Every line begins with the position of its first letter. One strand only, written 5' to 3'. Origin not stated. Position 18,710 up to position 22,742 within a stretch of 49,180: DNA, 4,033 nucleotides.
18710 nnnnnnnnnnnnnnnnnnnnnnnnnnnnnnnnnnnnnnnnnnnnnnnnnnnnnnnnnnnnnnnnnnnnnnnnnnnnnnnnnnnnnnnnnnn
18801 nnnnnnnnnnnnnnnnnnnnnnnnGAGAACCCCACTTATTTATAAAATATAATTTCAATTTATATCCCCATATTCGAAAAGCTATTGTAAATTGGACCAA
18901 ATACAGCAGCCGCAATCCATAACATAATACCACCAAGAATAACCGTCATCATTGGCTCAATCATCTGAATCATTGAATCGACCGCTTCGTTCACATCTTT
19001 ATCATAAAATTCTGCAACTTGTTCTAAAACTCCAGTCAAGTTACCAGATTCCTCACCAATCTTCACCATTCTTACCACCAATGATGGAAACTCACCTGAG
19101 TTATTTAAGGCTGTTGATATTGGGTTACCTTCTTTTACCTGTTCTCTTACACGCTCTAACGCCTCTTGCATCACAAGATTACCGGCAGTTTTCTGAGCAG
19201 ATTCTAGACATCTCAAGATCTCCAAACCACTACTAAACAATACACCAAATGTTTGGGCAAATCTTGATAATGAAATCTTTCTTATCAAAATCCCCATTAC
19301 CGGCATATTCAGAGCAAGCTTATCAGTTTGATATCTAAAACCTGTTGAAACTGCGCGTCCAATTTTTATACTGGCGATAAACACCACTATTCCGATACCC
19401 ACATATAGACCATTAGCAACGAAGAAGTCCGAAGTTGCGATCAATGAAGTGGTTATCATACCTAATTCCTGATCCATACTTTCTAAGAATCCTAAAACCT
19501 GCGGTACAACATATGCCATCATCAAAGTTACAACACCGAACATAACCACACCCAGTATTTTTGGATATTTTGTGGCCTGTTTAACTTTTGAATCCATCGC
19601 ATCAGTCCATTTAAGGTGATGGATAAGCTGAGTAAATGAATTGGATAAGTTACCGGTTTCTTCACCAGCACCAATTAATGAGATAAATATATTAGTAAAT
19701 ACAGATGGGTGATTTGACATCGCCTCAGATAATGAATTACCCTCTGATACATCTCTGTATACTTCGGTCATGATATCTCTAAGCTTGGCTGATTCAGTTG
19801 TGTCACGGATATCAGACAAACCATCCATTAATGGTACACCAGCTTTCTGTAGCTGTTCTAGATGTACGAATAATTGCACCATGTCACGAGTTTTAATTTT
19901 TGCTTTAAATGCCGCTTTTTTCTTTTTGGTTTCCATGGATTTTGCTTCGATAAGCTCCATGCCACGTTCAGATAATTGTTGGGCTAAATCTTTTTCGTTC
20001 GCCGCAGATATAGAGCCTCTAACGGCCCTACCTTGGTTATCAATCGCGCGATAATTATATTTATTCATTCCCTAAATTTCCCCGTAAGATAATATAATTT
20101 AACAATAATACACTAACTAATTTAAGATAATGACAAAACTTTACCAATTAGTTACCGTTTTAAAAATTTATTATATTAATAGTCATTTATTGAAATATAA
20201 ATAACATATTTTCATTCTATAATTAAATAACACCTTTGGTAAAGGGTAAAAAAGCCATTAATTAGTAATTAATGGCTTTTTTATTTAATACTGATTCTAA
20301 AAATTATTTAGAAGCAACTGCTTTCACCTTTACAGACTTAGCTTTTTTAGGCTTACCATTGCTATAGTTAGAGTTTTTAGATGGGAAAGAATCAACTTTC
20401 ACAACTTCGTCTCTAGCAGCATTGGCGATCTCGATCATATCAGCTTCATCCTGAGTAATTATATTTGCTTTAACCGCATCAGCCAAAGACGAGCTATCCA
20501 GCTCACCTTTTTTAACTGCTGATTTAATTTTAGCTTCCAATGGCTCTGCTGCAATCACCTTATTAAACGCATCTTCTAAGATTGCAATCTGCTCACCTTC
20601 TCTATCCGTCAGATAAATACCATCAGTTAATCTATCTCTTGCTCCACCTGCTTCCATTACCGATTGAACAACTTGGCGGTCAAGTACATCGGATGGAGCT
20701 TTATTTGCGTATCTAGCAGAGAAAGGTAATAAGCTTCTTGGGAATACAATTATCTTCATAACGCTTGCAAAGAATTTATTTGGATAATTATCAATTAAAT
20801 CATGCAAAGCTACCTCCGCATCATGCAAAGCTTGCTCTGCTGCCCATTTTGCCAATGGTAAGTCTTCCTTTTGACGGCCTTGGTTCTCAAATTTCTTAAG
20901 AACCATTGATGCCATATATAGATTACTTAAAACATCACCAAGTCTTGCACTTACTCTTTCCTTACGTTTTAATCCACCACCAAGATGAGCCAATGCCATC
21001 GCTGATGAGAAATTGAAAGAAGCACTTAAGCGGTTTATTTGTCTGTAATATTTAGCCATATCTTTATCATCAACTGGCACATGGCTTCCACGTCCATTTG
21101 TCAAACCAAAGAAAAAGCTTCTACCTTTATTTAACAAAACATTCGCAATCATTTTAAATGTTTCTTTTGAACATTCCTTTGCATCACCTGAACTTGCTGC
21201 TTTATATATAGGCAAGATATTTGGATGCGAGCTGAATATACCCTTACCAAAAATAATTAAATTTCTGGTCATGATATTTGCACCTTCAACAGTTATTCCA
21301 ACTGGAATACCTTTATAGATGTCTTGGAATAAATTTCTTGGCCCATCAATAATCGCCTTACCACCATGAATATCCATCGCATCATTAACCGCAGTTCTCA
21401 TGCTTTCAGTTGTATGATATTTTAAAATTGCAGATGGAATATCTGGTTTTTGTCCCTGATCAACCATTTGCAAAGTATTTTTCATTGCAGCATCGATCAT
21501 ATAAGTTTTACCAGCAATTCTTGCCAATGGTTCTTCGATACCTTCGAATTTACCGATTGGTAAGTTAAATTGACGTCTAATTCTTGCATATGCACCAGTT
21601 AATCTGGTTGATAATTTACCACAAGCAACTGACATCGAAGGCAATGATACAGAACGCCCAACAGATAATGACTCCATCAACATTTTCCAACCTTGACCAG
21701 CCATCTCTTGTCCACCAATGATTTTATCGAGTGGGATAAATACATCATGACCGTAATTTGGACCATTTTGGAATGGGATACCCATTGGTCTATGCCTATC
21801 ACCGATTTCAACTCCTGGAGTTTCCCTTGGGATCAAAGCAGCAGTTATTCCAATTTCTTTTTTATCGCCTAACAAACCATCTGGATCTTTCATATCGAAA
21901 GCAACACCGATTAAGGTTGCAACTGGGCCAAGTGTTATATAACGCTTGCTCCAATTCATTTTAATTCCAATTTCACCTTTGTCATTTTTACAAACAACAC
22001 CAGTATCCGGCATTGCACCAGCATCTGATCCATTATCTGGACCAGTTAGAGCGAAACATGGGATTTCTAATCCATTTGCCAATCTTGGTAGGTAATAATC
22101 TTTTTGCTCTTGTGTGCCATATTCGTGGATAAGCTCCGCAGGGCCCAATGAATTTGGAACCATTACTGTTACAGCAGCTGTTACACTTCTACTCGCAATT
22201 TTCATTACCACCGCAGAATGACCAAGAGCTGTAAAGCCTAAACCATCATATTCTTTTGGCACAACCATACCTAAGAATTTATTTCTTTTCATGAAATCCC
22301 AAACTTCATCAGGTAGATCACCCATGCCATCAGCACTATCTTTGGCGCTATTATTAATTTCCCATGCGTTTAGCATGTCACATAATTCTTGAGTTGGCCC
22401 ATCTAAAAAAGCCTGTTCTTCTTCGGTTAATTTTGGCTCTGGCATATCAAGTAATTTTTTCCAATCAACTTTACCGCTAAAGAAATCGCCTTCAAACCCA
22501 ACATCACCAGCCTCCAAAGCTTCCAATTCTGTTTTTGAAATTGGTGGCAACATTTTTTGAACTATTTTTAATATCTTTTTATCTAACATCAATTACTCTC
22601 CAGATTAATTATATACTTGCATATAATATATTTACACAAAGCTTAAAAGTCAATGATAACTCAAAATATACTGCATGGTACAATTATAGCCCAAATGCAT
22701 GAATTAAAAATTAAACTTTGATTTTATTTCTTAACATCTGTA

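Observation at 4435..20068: Type IVa-pilus-like island with a non-canonical parts list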

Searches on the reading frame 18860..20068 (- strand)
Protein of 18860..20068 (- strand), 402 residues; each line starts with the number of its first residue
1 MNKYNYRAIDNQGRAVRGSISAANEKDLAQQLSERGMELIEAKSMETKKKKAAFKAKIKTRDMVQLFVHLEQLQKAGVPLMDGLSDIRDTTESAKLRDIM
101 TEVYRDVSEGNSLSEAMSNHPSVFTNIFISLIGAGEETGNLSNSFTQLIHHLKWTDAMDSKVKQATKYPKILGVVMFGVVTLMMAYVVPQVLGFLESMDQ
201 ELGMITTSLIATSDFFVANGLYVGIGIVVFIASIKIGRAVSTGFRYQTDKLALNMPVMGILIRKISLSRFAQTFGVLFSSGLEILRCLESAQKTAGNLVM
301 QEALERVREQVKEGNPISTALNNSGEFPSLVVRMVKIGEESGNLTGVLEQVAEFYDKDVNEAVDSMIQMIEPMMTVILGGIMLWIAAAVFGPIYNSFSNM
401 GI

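Call 4: search_protein_families(library=pfam, max_evalue=0.01, proteins=[window:18860-20068:-])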
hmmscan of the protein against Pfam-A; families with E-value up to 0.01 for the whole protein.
window:18860-20068:- (402 aa): 1 family
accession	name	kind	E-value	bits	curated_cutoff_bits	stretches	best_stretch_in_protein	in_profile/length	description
PF00482.28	T2SSF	-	1.3e-57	193.6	25.2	2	270-391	1-124/125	Type II secretion system (T2SS), protein F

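Call 6: search_protein_families(library=ncbifam, max_evalue=0.001, proteins=[window:18860-20068:-])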
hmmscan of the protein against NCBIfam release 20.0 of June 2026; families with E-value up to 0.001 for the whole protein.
window:18860-20068:- (402 aa): 6 families
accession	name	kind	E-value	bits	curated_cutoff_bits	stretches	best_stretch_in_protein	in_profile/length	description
TIGR02120.1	GspF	equivalog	1.1e-99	334.4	424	1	4-394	1-395/401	type II secretion system inner membrane protein GspF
NF052607.1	T4PiliAsmPilCThrm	equivalog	7.1e-85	285.5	700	1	1-396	1-400/406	type IV pilus assembly protein PilC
NF007861.0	PRK10573.1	equivalog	9.1e-78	262.1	401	1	4-395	7-393/401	protein transport protein HofC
NF052606.1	T4PiliAsmPilCMyx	equivalog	5.8e-69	232.9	700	1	3-395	21-413/419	type IV pilus assembly protein PilC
NF047826.1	T3SSXpsF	equivalog_domain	2.4e-68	230.8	650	1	1-400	1-404/405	type II secretion system protein XpsF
NF041012.2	T4P_ComGB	equivalog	2.1e-39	135.8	240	1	63-396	3-330/332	competence type IV pilus assembly protein ComGB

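Call 22: list_cluster_members(proteins=[window:18860-20068:-, window:11260-12465:-, window:8202-10016:-, window:4435-5202:-, window:6601-7335:-, window:20304-22592:-])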
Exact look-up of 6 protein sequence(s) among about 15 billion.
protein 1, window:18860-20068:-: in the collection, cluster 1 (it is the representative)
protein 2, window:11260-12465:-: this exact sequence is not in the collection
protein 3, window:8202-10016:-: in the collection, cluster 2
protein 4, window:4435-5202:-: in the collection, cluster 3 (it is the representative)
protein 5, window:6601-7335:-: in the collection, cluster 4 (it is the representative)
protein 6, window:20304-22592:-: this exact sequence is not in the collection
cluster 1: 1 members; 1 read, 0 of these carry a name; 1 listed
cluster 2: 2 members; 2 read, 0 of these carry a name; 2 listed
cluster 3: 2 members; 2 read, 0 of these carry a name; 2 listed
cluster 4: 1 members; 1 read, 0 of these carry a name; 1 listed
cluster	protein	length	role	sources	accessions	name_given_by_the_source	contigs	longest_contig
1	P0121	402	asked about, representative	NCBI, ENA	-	-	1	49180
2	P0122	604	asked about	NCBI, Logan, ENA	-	-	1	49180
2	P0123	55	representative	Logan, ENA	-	-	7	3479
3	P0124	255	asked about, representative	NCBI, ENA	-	-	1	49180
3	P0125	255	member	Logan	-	-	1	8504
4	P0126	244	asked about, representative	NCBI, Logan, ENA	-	-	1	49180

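Call 24: find_encoding_contigs(protein=window:18860-20068:-, flank=1000, max_places=3)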
Protein window:18860-20068:- (402 aa): no gene with exactly this product is on record in the collection.

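Call 60: predict_structure(alignment_id=A5)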
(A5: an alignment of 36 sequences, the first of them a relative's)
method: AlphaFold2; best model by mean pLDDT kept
length: 244 residues; sequences in the alignment: 36
mean_pLDDT: 88.4   pTM: 0.78
mean pLDDT of the five models: 88.4, 87.7, 86.9, 86.5, 83.3
residues with pLDDT >= 90: 158; 70-90: 63; 50-70: 16; < 50: 7
segments of 3 or more residues with pLDDT < 50: 239-244
pLDDT, mean of each block of 10 residues (from residue 1): 87 96 85 76 96 96 86 72 91 94 90 86 93 90 95 95 97 93 96 95 93 92 88 56 45
secondary structure, 60 per line:
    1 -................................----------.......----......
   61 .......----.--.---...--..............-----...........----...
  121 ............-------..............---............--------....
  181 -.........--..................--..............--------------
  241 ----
elements in order: H2-33 H44-50 H55-67 H84-97 H103-113 H118-132 H140-153 H157-168 H177-180 H182-190 H193-210 H213-226

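Call 64: fold_search(model_id=the predicted structure, library=pdb)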
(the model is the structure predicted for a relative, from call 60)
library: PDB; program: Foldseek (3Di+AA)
matches with E <= 10: 943; with E <= 0.001: 0
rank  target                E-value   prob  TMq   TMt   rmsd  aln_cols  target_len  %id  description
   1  5k7v_A                4.5e-02  0.44  0.14  0.12  17.0       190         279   13  Computational Design of Self-Assembling Cyclic Protein Homooligomers (released 2017-04-12)
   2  9y6s_6y               8.3e-02  0.99  0.41  0.29   6.3       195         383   15  96-nm repeat of the Leishmania tarentolae doublet microtubule (released 2025-12-17)
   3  5cwj                  9.5e-02  1.00  0.36  0.51   4.4       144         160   14  Crystal structure of de novo designed helical repeat protein DHR49 (released 2015-12-16)
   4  8c6j_S                1.2e-01  0.90  0.27  0.12  14.1       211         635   13  Human spliceosomal PM5 C* complex (released 2023-07-12)
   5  8ro2_J                1.3e-01  0.90  0.26  0.13  13.3       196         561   14  Integrative Structure of the human intron lariat Spliceosome (ILS'') (released 2024-09-18)
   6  8zht_B                1.3e-01  0.99  0.41  0.55   7.0       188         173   15  Structure of PpiD-YfgM complex (released 2025-02-12)
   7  6vfk_B                1.3e-01  0.25  0.16  0.15  16.9       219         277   13  De novo designed tetrahedral nanoparticle T33_dn10 displaying 4 copies of BG505-SOSIP trimer on the surface (released 2020-07-22)
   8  9nlw_H                1.4e-01  0.82  0.28  0.25  10.2       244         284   11  Y20S (Sec18-Sec17-Sec9-Sso1-Snc1) EDTA - Class 6 (released 2025-10-01)
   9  9nly_I                1.7e-01  0.99  0.41  0.38   8.0       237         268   12  Y20S (Sec18-Sec17-Sec9-Sso1-Snc1) EDTA - Class 7 (released 2025-10-01)
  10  9nlw_I                1.7e-01  0.96  0.39  0.35   8.5       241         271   13  Y20S (Sec18-Sec17-Sec9-Sso1-Snc1) EDTA - Class 6 (released 2025-10-01)
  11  9nlz_H                1.8e-01  0.98  0.43  0.38   7.9       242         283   13  Y20S (Sec18-Sec17-Sec9-Sso1-Snc1) EDTA - Class 8 (released 2025-10-01)
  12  8bbg_D                1.8e-01  0.97  0.37  0.10   7.6       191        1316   16  Structure of the IFT-A complex; anterograde IFT-A train model (released 2022-12-21)
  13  7ai4_B                1.8e-01  0.72  0.27  0.28  11.2       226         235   12  Crystal structure of the KLC1-TPR domain truncated from its nonTPR region ([A1-B6]-Delta-nonTPR fragment) (released 2021-10-06)
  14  3tgo_B                1.8e-01  0.63  0.27  0.30  12.1       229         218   10  Crystal structure of the E. coli BamCD complex (released 2011-09-28)
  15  9nlz_I                1.9e-01  0.97  0.40  0.36   8.3       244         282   13  Y20S (Sec18-Sec17-Sec9-Sso1-Snc1) EDTA - Class 8 (released 2025-10-01)
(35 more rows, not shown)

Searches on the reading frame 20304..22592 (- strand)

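Call 18: search_protein_families(library=pfam, max_evalue=0.001, proteins=[window:20304-22592:-])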
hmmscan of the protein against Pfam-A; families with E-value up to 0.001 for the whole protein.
window:20304-22592:- (762 aa): 4 families
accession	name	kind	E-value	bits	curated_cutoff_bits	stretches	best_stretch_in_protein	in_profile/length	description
PF09317.16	ACDH_C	-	1.4e-85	287.9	25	1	455-736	3-284/284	Acyl-CoA dehydrogenase, C-terminal, bacterial type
PF00441.29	Acyl-CoA_dh_1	-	1.9e-19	70.7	22.4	1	299-446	1-145/150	Acyl-CoA dehydrogenase, C-terminal domain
PF02771.21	Acyl-CoA_dh_N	-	1.7e-17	64.2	22.9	1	87-174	26-112/113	Acyl-CoA dehydrogenase, N-terminal domain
PF02770.24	Acyl-CoA_dh_M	-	3.5e-11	43.6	33.3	1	179-274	1-86/97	Acyl-CoA dehydrogenase, middle domain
